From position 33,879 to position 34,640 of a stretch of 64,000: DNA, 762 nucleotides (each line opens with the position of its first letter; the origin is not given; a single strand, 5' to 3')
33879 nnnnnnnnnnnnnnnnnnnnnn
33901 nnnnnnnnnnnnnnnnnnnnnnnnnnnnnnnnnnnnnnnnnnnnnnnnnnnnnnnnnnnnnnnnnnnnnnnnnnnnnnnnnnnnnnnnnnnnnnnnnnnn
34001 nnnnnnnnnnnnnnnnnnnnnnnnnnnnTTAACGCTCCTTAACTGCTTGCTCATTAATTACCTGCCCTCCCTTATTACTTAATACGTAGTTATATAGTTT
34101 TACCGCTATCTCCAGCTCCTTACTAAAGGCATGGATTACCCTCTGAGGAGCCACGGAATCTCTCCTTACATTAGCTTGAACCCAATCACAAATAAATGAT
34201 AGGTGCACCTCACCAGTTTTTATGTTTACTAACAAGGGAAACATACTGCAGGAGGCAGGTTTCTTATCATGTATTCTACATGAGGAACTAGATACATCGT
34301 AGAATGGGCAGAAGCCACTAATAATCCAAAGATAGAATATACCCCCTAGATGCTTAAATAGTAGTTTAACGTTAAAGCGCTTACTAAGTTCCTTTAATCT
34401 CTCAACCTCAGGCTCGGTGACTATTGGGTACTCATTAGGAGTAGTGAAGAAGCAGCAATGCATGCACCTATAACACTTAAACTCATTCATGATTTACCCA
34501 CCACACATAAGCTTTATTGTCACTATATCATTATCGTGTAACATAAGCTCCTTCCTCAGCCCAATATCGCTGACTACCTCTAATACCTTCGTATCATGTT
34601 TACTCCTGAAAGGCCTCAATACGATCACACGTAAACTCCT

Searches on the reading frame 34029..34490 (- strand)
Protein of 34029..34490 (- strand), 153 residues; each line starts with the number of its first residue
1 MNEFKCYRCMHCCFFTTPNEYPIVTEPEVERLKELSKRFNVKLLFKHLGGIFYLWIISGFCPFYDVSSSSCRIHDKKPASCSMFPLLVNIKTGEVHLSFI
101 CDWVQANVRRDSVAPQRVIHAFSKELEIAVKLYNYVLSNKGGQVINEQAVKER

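Call 3: search_protein_families(library=pfam, proteins=[window:34029-34490:-], max_evalue=1)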
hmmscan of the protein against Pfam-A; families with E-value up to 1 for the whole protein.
window:34029-34490:- (153 aa): 2 families
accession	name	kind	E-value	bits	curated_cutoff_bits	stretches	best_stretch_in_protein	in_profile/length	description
PF03692.20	CxxCxxCC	-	2e-08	35.3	23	1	5-87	1-72/85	Putative zinc- or iron-chelating domain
PF24375.1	DUF7531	-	0.49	10.3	27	1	61-86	113-140/288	Family of unknown function (DUF7531)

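Call 4: search_protein_families(library=ncbifam, proteins=[window:34029-34490:-], max_evalue=1)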
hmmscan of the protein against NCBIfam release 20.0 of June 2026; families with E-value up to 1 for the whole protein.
window:34029-34490:- (153 aa): 1 family
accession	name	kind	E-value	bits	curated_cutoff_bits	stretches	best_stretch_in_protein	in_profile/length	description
TIGR04078.1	rSAM_yydG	equivalog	0.028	13.9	300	1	8-44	14-51/309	YydG family radical SAM peptide epimerase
